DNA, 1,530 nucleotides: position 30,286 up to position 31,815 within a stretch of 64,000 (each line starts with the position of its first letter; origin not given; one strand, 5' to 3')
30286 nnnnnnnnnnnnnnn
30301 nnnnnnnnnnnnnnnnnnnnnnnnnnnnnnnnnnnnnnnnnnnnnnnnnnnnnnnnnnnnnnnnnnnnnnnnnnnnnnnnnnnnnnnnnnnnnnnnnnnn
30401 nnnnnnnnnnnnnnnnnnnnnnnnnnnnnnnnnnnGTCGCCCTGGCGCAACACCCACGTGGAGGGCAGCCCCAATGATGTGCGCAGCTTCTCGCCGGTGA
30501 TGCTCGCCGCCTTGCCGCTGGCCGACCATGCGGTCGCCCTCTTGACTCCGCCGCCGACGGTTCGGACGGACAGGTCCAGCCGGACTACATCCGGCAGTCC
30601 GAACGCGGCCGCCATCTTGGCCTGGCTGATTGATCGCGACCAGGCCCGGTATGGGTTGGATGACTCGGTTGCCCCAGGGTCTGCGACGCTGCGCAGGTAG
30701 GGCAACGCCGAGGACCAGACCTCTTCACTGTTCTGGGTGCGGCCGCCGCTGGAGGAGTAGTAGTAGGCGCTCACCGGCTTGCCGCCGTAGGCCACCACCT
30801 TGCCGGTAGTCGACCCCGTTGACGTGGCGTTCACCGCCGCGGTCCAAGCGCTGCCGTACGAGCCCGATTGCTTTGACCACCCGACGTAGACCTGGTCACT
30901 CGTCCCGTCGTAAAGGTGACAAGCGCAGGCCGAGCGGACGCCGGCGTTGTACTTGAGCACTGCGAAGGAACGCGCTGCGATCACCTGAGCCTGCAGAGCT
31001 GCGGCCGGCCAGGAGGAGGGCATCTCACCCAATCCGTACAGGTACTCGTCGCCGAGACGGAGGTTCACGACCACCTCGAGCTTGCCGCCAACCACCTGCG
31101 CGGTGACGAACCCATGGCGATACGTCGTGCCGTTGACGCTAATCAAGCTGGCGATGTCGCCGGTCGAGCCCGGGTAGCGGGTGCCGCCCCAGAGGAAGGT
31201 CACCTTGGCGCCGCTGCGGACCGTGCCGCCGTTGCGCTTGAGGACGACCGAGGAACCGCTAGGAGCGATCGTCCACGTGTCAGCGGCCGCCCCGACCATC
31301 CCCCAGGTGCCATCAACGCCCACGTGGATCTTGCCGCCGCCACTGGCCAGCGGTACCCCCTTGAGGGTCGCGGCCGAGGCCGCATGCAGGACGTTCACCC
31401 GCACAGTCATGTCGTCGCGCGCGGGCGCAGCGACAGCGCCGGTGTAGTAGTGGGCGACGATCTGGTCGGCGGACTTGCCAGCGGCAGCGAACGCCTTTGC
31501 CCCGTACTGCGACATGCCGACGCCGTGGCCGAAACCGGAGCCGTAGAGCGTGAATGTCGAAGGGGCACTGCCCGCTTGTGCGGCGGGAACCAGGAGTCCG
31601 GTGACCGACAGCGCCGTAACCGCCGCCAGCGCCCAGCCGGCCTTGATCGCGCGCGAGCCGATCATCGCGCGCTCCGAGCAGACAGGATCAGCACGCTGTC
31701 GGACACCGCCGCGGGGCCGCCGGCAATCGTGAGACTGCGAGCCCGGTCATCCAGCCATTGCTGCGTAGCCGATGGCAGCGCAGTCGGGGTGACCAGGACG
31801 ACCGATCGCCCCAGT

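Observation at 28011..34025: Operon of three different peptidoglycan hydrolases, each fused to a triple CWB2 wall-binding module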

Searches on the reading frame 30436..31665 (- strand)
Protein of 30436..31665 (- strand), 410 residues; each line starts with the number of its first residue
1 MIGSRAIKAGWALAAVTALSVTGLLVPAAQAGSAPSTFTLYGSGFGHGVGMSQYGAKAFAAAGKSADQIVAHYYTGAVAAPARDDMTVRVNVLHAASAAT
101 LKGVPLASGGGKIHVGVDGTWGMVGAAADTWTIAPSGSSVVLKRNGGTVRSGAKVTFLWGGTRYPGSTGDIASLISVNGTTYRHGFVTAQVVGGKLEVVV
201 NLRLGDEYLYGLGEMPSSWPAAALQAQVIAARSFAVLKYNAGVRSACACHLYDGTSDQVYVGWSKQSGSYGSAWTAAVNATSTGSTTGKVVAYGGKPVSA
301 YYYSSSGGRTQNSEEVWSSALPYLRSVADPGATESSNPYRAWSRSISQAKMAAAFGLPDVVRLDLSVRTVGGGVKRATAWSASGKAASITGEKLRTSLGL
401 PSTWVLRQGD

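Call 5: search_protein_families(library=pfam, proteins=[window:30436-31665:-], max_evalue=10)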
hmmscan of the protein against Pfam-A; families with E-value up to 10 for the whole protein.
seq(410 aa): 1 family
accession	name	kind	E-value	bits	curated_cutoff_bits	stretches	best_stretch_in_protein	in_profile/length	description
PF08486.15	SpoIID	-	3e-12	47.4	23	1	197-282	6-91/97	Stage II sporulation protein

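Call 45: find_homologous_proteins(query=window:30436-31572:-, max_evalue=1e-10)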
Query seq(379 aa) (379 aa): 5280 proteins with E <= 1e-10 among 8000 candidates; the best 120 are listed.
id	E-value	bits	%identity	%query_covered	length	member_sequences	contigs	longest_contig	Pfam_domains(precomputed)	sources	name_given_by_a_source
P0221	5.4e-115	403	54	98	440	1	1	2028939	PF08486.16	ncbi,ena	-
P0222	6.0e-109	383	52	98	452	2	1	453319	PF08486.16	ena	-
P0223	6.8e-99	350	48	98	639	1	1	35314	PF08486.16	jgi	jgi:SpoIID/LytB domain protein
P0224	2.4e-98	348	49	97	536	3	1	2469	PF08486.16,PF01471.24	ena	-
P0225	2.4e-96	341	49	98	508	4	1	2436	PF08486.16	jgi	jgi:SpoIID/LytB domain protein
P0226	2.2e-95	338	47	98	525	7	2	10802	PF08486.16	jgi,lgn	-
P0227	3.0e-95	338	48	98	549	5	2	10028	PF08486.16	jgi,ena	-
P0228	4.3e-95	337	51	97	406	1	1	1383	PF08486.16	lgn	-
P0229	9.1e-94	333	48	98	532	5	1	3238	PF08486.16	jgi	-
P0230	4.2e-93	331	47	98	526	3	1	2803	PF08486.16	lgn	-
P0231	6.0e-93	330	49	98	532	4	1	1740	PF08486.16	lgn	-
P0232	5.3e-92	327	47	98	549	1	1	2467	PF08486.16,PF03190.22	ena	-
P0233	5.4e-92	327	45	98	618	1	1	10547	PF08486.16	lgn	-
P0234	3.3e-91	325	49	98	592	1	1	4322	PF08486.16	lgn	-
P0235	2.7e-90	322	46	97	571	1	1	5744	PF08486.16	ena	-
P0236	3.0e-90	321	47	98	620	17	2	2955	PF08486.16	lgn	-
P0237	6.3e-90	320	46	98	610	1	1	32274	PF08486.16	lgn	-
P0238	9.2e-90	320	46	99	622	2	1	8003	PF08486.16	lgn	-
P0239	1.4e-89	319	45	98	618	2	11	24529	PF08486.16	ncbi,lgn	-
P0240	2.7e-89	318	46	98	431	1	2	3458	PF08486.16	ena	-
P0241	3.6e-89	318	47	98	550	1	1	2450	PF08486.16,PF01471.24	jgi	jgi:SpoIID/LytB domain protein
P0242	8.6e-89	317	47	98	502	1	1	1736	PF08486.16,PF01471.24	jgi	-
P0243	2.3e-88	315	46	98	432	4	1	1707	PF08486.16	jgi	jgi:SpoIID/LytB domain protein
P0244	2.4e-88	315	47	98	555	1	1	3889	PF08486.16,PF01471.24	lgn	-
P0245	5.7e-88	314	45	98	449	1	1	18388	PF08486.16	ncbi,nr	ncbi:MAG TPA: SpoIID/LytB domain-containing protein [Candidatus Nanopelagicales bacterium]|nr:SpoIID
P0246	6.1e-88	314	46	98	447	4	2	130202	PF08486.16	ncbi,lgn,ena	-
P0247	8.8e-88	313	46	98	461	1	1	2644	PF08486.16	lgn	-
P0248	4.4e-87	311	45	98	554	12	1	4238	PF08486.16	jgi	-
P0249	6.1e-87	310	46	95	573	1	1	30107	PF08486.16,PF04122.18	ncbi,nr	ncbi:MAG TPA: SpoIID/LytB domain-containing protein, partial [Kineosporiaceae bacterium]|nr:SpoIID/L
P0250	7.4e-87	310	45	98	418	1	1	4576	PF08486.16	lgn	-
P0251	1.9e-86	309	46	94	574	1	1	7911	PF08486.16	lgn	-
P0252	2.1e-86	309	45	98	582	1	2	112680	PF08486.16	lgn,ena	-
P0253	3.4e-86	308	46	98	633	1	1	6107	PF08486.16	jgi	jgi:SpoIID/LytB domain protein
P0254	3.5e-86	308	44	98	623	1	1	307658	PF08486.16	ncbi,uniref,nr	ncbi:SpoIID/LytB domain-containing protein [Oerskovia flava]|uniref:SpoIID/LytB domain-containing pr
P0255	4.3e-86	308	49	94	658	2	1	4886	PF08486.16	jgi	jgi:SpoIID/LytB domain protein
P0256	5.9e-86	307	45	97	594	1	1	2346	PF08486.16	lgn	-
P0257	6.8e-86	307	45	98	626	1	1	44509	PF08486.16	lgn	-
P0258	8.6e-86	307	45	98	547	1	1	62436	PF08486.16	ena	-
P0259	1.7e-85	306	44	98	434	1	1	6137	PF08486.16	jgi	jgi:stage II sporulation protein D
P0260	4.0e-85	304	45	99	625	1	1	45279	PF08486.16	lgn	-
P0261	7.2e-85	304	45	94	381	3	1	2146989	PF08486.16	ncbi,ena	-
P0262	7.4e-85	304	44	99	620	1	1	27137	PF08486.16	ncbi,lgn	-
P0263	2.3e-84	302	49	97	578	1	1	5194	PF08486.16,PF00395.26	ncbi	-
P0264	2.6e-84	302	44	97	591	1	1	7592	PF08486.16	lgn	-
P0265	4.2e-84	301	44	98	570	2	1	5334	PF08486.16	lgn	-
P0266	4.7e-84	301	46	98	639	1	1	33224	PF08486.16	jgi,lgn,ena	-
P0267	1.9e-83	299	45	98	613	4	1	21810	PF08486.16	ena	-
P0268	2.0e-83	299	43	98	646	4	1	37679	PF08486.16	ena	-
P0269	3.7e-83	298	43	97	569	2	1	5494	PF08486.16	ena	-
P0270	8.5e-83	297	43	97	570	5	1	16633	PF08486.16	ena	-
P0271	8.9e-83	297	45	98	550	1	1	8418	PF08486.16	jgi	jgi:stage II sporulation protein D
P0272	9.1e-83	297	43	98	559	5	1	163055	PF08486.16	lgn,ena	-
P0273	1.3e-82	296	43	98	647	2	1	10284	PF08486.16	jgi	jgi:SpoIID/LytB domain protein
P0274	1.6e-82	296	45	98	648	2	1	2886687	PF08486.16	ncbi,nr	ncbi:SpoIID/LytB domain-containing protein [Flavimobilis soli]|nr:SpoIID/LytB domain-containing prot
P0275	1.7e-82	296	44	98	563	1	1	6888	PF08486.16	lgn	-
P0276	2.1e-82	296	43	96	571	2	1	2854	PF08486.16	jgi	jgi:SpoIID/LytB domain protein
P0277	2.7e-82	295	43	98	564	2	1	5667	PF08486.16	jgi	jgi:stage II sporulation protein D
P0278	3.3e-82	295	43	98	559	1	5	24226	PF08486.16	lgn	-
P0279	6.7e-82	294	43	96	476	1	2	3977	PF08486.16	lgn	-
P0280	1.3e-81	293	47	98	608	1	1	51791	PF08486.16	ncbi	-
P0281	1.6e-81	293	45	98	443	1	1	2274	PF08486.16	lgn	-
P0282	2.6e-81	292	43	99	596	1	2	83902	PF08486.16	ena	-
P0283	3.2e-81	292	46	98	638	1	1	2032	PF08486.16,PF00395.26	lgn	-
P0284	4.1e-81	291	44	98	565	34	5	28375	PF08486.16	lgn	-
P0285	5.2e-81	291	43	98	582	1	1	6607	PF08486.16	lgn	-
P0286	6.5e-81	291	43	98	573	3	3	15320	PF08486.16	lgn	-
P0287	9.6e-81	290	46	94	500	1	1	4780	PF08486.16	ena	-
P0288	1.1e-80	290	42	98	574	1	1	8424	PF08486.16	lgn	-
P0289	1.1e-80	290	43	98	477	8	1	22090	PF08486.16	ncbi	-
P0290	1.4e-80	290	46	94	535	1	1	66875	PF08486.16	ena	-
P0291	1.5e-80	289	43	98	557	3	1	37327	PF08486.16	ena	-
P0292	1.5e-80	289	43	97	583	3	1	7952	PF08486.16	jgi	jgi:SpoIID/LytB domain protein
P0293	1.8e-80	289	42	99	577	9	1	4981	PF08486.16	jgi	jgi:SpoIID/LytB domain protein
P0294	2.1e-80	289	42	97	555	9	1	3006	PF08486.16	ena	-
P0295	3.0e-80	288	45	98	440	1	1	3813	PF08486.16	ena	-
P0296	7.8e-80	287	43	98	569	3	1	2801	PF08486.16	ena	-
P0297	8.6e-80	287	42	98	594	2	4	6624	PF08486.16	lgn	-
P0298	1.0e-79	287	45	98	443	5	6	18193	PF08486.16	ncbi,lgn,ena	-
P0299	1.1e-79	287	43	98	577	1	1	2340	PF08486.16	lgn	-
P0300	2.0e-79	286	46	97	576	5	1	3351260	PF08486.16,PF00395.26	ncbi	-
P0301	2.1e-79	286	42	98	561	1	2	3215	PF08486.16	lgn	-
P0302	2.3e-79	286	48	85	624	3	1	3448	PF08486.16,PF04122.18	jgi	jgi:SpoIID/LytB domain protein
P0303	2.6e-79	285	42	98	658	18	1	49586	PF08486.16,PF04122.18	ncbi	ncbi:MAG: SpoIID/LytB domain-containing protein [Actinomycetes bacterium]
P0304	3.5e-79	285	42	98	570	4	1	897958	PF08486.16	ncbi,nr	ncbi:MAG: SpoIID/LytB domain-containing protein [Actinobacteria bacterium]|nr:SpoIID/LytB domain-con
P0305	3.7e-79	285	42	98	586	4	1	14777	PF08486.16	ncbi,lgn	-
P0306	3.9e-79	285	46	96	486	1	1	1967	PF08486.16,PF04122.18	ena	-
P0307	4.0e-79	285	42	97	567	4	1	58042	PF08486.16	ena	-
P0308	5.6e-79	284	42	97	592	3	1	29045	PF08486.16,PF24695.2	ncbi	-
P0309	7.9e-79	284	42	98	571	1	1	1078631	PF08486.16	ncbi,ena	-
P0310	2.5e-78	282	44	97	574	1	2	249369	PF08486.16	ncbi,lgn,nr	ncbi:MAG: SpoIID/LytB domain-containing protein [Actinomycetales bacterium]|nr:SpoIID/LytB domain-co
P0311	3.8e-78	282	43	98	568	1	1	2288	PF08486.16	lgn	-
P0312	3.9e-78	282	46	99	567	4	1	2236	PF08486.16,PF00395.26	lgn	-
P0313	3.9e-78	281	43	98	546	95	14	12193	PF08486.16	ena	-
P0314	4.7e-78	281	43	98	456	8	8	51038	PF08486.16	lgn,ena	-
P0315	6.6e-78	281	43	95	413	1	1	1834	PF08486.16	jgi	-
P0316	6.8e-78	281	41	98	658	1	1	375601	PF08486.16,PF04122.18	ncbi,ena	-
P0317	6.8e-78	281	43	97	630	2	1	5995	PF08486.16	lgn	-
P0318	9.1e-78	280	43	98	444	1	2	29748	PF08486.16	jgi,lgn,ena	-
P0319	9.3e-78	280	43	98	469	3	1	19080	PF08486.16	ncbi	-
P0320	1.1e-77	280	42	98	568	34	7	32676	PF08486.16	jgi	-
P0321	1.1e-77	280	42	98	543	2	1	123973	PF08486.16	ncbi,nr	ncbi:MAG: SpoIID/LytB domain-containing protein [Actinomycetota bacterium]|nr:SpoIID/LytB domain-con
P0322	1.6e-77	279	41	98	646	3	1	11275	PF08486.16,PF24695.2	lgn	-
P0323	2.2e-77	279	43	98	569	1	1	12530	PF08486.16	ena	-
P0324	2.2e-77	279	43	98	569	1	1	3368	PF08486.16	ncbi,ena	-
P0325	2.3e-77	279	43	98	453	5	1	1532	PF08486.16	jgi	-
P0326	2.7e-77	279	47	92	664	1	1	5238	PF08486.16,PF04122.18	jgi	jgi:SpoIID/LytB domain protein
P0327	3.6e-77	278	42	98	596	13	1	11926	PF08486.16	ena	-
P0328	4.2e-77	278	40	98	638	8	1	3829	PF08486.16,PF24695.2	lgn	-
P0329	4.4e-77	278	43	98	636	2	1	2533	PF08486.16,PF00395.26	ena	-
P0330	5.0e-77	278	43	98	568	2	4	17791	PF08486.16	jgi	-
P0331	5.7e-77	278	42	94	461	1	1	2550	PF08486.16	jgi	jgi:SpoIID/LytB domain protein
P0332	5.9e-77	278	42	99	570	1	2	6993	PF08486.16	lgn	-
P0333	6.6e-77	277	41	94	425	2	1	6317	PF08486.16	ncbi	-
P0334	8.8e-77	277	46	97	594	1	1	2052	PF08486.16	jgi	jgi:SpoIID/LytB domain protein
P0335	9.9e-77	277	42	98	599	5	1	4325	PF08486.16,PF24695.2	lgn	-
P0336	1.0e-76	277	44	98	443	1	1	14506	PF08486.16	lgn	-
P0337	1.3e-76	277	42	97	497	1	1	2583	PF08486.16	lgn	-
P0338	1.4e-76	276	41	98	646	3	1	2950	PF08486.16,PF24695.2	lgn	-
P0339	1.6e-76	276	42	98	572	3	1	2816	PF08486.16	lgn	-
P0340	1.8e-76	276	42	98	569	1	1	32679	PF08486.16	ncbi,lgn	-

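Call 80: predict_structure(alignment_id=A2)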
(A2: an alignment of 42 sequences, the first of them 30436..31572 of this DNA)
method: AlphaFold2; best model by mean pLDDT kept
length: 379 residues; sequences in the alignment: 42
mean_pLDDT: 96.1   pTM: 0.92
mean pLDDT of the five models: 96.1, 96.0, 95.8, 95.4, 94.5
residues with pLDDT >= 90: 363; 70-90: 13; 50-70: 3; < 50: 0
segments of 3 or more residues with pLDDT < 50: none
pLDDT, mean of each block of 10 residues (from residue 1): 90 95 98 98 98 98 98 96 96 95 97 96 97 94 98 98 98 97 96 98 98 97 92 97 98 98 97 95 93 96 95 97 98 96 97 97 96 84
secondary structure, 60 per line:
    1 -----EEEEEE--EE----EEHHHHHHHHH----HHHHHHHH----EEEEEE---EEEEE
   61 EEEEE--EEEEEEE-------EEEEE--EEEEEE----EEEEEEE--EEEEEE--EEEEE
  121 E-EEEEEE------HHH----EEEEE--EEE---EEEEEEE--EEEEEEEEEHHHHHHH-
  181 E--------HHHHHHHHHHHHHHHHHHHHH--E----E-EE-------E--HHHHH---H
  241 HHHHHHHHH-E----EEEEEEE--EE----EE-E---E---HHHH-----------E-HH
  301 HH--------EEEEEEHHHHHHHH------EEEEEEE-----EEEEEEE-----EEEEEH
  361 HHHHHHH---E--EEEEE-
elements in order: E6-11 H22-30 H35-42 E47-52 E56-65 E68-74 E82-86 E89-94 E99-105 E108-113 E116-121 E123-128 E142-146 E149-151 E155-161 E164-172 H173-179 H190-210 H232-236 H240-249 E256-262 H282-285 H299-302 E311-316 H317-324 E331-337 E343-349 E355-359 H360-367 E374-378
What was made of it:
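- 31432..31542 (-): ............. segment (aa 42-78) at the N-terminus. It aligns to the C-terminal residues 280-316 of B. anthracis SpoIID, so the domain is circularly permuted. The segment has pLDDT 90-98 in the model (call 80).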

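Call 82: fold_search(model_id=the predicted structure, library=pdb)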
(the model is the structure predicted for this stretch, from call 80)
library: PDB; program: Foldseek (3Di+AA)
matches with E <= 10: 1333; with E <= 0.001: 1
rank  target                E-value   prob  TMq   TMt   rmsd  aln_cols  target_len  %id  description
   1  2eal_A                7.8e-04  0.23  0.10  0.18  14.1       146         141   14  Crystal structure of human galectin-9 N-terminal CRD in complex with Forssman pentasaccharide (released 2007-09-25)
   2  8yqc                  1.7e-03  0.18  0.10  0.18  14.6       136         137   16  Galectin-10 C29AC57A (released 2025-03-26)
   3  2eak_B                4.3e-03  0.41  0.12  0.25  12.4       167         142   12  Crystal structure of human galectin-9 N-terminal CRD in complex with lactose (released 2007-09-25)
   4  9uwn_A                4.3e-03  0.14  0.10  0.18  14.3       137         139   16  Crystal structure of E33A mutant of human galectin-10 produced by cell-free protein synthesis in complex with raffinos (released 2026-02-18)
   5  2d6k_B                4.3e-03  0.14  0.10  0.18  14.4       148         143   11  Crystal structure of mouse galectin-9 N-terminal CRD (crystal form 1) (released 2006-09-26)
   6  5xri                  4.5e-03  0.14  0.10  0.19  14.3       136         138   15  Galectin-10/Charcot-Leyden crystal protein-C29A crystal structure (released 2018-01-24)
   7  5xrk                  5.1e-03  0.14  0.10  0.17  14.4       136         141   16  Galectin-10/Charcot-Leyden crystal protein variant C57A crystal structure (released 2018-01-24)
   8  5xrp                  5.1e-03  0.13  0.10  0.18  14.3       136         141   15  Galectin-10/Charcot-Leyden crystal protein variant Q75A (released 2018-01-24)
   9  6a1y                  5.4e-03  0.14  0.10  0.17  14.4       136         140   15  Charcot-Leyden crystal protein/Galectin-10 variant Y35A (released 2018-12-26)
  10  6a1x                  5.4e-03  0.14  0.10  0.18  14.6       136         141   15  Charcot-Leyden crystal protein/Galectin-10 variant W127A (released 2018-12-26)
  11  6a1u                  5.4e-03  0.13  0.10  0.19  14.6       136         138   15  Charcot-Leyden crystal protein/Galectin-10 variant E33D (released 2018-12-26)
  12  5xrn                  5.4e-03  0.13  0.10  0.18  14.3       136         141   15  Galectin-10/Charcot-Leyden crystal protein variant K73A crystal structure (released 2018-01-24)
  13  6glw_B                5.8e-03  0.14  0.10  0.18  14.4       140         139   15  Structure of galectin-10 in complex with the Fab fragment of a Charcot-Leyden crystal solubilizing antibody, 1D11 (released 2019-06-05)
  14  2d6p_A                5.8e-03  0.12  0.10  0.18  14.8       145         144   12  Crystal structure of mouse galectin-9 N-terminal CRD in complex with T-antigen (released 2006-09-26)
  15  6a1s                  6.5e-03  0.13  0.10  0.18  14.7       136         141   15  Charcot-Leyden crystal protein/Galectin-10 variant E33A (released 2018-12-26)
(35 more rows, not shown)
